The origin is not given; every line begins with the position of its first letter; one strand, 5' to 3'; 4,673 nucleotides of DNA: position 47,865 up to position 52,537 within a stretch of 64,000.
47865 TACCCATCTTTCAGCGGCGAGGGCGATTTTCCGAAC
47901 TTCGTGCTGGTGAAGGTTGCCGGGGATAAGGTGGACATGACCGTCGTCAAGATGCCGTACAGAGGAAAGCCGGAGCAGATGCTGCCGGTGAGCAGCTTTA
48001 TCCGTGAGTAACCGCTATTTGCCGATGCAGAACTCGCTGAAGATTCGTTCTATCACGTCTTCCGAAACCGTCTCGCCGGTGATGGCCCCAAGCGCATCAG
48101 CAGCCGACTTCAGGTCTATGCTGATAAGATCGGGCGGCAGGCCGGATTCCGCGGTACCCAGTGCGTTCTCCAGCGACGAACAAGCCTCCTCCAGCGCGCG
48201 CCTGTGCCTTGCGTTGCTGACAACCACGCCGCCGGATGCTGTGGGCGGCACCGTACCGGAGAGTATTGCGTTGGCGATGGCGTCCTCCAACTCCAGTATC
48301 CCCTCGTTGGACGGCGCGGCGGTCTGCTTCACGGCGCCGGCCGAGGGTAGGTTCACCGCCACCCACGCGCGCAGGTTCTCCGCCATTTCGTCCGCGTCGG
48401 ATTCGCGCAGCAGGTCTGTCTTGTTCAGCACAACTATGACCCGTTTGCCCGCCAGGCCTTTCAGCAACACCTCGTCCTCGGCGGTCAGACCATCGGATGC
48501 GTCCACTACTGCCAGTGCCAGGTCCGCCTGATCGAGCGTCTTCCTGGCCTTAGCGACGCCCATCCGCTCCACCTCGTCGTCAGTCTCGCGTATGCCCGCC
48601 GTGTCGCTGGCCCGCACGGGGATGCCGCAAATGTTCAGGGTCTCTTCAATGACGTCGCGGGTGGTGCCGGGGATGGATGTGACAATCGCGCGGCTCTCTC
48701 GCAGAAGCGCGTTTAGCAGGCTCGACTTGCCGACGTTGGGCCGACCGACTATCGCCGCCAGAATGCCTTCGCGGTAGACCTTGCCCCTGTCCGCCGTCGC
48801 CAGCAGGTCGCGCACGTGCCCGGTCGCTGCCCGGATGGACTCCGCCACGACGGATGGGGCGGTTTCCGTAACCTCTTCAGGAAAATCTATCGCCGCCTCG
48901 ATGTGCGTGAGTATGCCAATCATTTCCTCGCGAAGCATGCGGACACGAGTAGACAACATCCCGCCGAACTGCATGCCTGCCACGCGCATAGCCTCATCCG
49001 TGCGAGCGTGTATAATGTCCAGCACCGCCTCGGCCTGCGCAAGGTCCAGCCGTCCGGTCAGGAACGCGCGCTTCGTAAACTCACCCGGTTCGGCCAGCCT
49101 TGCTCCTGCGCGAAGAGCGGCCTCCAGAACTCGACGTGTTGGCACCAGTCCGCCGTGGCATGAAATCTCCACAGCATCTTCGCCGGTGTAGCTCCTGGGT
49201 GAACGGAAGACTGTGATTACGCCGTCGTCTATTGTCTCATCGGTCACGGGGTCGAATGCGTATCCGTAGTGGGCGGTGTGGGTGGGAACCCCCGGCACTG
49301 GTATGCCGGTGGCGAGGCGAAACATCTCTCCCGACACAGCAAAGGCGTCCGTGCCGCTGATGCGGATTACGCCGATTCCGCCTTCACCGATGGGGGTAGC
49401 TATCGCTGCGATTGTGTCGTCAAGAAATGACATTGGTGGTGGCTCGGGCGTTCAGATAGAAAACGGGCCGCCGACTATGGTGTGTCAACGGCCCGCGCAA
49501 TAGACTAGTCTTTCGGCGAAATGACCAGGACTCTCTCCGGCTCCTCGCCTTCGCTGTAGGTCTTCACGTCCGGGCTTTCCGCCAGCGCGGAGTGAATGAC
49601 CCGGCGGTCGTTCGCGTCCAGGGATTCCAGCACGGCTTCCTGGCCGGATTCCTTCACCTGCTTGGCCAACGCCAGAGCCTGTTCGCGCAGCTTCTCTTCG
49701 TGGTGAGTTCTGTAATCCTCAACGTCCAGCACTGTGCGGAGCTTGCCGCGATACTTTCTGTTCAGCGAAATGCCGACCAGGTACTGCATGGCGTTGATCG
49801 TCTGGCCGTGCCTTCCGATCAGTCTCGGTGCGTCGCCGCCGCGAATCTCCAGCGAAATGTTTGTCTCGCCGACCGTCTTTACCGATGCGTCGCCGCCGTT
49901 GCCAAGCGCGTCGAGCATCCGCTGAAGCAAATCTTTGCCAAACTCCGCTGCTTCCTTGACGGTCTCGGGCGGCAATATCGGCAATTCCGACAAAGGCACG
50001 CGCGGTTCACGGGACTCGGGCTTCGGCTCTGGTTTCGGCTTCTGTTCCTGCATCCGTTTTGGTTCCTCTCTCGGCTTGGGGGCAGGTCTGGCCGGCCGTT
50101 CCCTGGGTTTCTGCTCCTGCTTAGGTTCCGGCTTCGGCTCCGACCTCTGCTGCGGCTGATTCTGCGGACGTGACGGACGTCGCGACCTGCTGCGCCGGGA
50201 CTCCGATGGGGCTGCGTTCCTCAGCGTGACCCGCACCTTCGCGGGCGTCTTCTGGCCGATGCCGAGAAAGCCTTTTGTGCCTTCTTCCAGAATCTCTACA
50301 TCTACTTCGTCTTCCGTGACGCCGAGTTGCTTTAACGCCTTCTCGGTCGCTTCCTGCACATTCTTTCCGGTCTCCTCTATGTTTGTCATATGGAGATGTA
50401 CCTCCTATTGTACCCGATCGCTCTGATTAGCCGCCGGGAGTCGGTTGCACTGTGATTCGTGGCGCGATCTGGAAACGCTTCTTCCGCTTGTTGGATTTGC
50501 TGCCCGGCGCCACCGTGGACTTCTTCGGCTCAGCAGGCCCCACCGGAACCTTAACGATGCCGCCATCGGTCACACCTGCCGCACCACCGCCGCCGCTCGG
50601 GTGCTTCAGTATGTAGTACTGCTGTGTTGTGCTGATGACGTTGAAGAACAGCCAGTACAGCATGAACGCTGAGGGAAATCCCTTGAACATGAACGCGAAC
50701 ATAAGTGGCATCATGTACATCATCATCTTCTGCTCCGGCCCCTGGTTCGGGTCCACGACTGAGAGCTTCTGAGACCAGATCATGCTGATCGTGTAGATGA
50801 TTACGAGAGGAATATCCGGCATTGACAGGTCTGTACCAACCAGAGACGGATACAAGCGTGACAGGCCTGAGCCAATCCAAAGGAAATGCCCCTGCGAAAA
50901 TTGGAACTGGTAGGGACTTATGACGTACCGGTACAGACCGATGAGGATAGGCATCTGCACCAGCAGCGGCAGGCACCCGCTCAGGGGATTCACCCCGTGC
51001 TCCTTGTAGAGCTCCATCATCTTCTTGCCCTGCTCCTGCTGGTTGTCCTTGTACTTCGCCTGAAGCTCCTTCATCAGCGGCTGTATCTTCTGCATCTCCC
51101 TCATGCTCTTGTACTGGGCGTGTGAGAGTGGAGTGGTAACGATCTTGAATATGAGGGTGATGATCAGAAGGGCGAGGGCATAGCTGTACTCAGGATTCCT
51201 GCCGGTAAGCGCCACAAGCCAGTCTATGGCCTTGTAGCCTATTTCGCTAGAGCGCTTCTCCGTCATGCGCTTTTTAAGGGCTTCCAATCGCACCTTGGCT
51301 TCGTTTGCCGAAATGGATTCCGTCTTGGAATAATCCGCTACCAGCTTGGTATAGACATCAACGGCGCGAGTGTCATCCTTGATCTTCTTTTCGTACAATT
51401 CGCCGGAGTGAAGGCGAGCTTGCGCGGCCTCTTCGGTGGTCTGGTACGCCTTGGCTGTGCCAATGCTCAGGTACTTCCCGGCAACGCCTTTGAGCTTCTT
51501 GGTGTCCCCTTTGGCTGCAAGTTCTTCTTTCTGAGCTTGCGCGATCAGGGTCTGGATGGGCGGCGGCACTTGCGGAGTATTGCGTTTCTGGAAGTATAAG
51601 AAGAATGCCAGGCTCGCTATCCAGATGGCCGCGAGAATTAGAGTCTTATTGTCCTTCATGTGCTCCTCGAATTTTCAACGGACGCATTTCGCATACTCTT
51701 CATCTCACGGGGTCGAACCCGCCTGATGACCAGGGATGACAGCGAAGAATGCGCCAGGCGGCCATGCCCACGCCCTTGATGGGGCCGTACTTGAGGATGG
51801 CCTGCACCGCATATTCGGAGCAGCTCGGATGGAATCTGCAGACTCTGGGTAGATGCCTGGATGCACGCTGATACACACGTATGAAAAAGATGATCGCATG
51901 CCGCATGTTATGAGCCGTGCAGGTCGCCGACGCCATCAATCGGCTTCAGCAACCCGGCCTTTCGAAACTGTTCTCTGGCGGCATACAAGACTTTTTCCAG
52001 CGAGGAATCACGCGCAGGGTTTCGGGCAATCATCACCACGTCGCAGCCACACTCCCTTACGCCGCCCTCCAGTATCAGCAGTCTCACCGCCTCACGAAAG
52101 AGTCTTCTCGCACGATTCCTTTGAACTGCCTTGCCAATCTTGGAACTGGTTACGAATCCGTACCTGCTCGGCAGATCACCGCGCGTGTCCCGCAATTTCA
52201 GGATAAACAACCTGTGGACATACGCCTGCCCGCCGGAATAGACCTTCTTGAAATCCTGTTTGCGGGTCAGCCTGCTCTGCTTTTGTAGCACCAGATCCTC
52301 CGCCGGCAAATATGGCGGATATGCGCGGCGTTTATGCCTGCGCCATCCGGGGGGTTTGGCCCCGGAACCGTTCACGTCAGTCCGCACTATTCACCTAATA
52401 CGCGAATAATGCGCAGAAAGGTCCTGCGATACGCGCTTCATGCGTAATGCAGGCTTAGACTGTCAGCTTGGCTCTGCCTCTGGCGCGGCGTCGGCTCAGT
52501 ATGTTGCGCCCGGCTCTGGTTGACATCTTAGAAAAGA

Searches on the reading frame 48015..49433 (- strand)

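Call 20: search_protein_families(library=pfam, proteins=[window:48015-49433:-])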
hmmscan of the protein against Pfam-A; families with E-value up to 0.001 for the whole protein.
window:48015-49433:- (472 aa): 7 families
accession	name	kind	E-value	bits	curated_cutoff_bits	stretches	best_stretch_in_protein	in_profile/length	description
PF12631.12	MnmE_helical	-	1.1e-55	189.5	40.1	1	131-469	1-211/211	MnmE helical domain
PF10396.14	TrmE_N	-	2.1e-41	141.3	29.8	1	7-128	1-117/117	GTP-binding protein TrmE N-terminus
PF01926.29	MMR_HSR1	-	1.2e-27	96.7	21.9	1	227-338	3-113/113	50S ribosome-binding GTPase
PF02421.24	FeoB_N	-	5.2e-10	39.5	27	1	226-362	3-138/156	Ferrous iron transport protein B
PF00009.33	GTP_EFTU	-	2.3e-08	34.3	26.5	1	297-389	87-185/188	Elongation factor Tu GTP binding domain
PF00350.29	Dynamin_N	-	6e-06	26.8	27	0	227-259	2-34/168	Dynamin family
PF03193.22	RsgA_GTPase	-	2.2e-05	24.8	30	0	225-254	108-137/174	RsgA GTPase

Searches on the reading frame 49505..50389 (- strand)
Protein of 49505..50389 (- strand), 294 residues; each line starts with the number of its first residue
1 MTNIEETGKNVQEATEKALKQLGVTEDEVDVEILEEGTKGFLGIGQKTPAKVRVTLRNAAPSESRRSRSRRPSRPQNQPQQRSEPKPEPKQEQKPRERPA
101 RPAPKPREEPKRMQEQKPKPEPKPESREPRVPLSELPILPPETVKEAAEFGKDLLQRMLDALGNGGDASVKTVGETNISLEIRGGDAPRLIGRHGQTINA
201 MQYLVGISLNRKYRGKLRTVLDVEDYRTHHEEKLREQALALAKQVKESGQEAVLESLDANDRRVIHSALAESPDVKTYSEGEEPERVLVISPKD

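Call 20: search_protein_families(library=pfam, proteins=[window:49505-50389:-])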
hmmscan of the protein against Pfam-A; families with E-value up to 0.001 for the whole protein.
window:49505-50389:- (294 aa): 3 families
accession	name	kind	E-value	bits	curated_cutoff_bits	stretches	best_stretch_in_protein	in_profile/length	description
PF14804.11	Jag_N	-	5.8e-22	78.3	25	1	7-55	2-49/50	Jag N-terminus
PF01424.28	R3H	-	2.1e-15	56.9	26.8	1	232-292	1-60/60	R3H domain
PF13083.13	KH_KhpA-B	-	1e-12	48.2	32.1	1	152-214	1-67/73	KhpA/KhpB, KH domain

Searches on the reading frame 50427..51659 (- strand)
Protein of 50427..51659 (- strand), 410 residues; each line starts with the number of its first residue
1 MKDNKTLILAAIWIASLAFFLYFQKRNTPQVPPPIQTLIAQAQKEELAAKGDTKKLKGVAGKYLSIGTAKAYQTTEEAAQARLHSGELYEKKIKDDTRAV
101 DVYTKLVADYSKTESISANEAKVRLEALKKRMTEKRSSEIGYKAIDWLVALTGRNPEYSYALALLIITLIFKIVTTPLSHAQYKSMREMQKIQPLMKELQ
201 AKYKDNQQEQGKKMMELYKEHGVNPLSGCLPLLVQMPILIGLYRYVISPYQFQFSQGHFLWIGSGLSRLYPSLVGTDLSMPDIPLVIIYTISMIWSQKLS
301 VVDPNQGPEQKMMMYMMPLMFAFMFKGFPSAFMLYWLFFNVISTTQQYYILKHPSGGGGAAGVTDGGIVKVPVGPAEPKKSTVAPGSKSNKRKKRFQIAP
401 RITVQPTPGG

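Call 21: search_protein_families(library=pfam, proteins=[window:50427-51659:-])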
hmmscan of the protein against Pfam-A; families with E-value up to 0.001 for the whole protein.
window:50427-51659:- (410 aa): 1 family
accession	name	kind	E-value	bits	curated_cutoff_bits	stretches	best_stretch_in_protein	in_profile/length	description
PF02096.25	60KD_IMP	-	9.2e-56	188.8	35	1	160-351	1-162/163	60Kd inner membrane protein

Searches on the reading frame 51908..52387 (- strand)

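Call 21: search_protein_families(library=pfam, proteins=[window:51908-52387:-])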
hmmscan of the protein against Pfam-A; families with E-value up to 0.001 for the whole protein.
window:51908-52387:- (159 aa): 1 family
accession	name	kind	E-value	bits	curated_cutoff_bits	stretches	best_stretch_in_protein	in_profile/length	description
PF00825.24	Ribonuclease_P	-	5.9e-22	78.2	22.3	1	34-144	1-108/109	Ribonuclease P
